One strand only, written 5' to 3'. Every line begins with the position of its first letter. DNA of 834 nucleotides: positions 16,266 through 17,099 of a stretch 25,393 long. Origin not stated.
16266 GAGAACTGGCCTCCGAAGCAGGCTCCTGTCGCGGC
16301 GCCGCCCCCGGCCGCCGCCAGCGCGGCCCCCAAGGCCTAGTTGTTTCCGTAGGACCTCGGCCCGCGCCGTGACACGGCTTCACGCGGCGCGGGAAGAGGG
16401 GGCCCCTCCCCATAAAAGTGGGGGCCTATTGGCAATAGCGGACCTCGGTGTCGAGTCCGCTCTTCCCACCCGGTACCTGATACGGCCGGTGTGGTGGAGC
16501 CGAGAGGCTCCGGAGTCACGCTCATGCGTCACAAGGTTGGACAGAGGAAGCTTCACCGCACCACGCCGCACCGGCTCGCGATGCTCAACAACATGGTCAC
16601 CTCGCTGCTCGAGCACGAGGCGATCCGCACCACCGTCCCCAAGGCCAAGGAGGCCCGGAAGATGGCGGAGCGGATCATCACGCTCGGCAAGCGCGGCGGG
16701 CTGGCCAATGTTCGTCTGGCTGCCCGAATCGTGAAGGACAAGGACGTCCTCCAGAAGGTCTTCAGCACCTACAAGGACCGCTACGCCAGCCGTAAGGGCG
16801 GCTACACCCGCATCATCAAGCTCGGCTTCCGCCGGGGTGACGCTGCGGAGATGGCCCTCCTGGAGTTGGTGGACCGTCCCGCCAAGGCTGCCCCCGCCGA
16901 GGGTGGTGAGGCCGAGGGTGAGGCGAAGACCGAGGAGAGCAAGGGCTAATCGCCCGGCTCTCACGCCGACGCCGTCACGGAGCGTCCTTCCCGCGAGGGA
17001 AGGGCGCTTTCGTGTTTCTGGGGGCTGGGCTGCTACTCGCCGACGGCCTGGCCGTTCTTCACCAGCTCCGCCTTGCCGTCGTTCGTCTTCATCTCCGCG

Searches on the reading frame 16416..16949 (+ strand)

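Call 52: search_protein_families(library=pfam, proteins=[window:16416-16949:+], max_evalue=0.00001)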
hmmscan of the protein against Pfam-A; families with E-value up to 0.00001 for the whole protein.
window:16416-16949:+ (177 aa): 1 family
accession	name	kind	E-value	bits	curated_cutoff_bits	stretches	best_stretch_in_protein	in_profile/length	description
PF01196.24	Ribosomal_L17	-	2.8e-37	128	27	1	56-152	1-97/97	Ribosomal protein L17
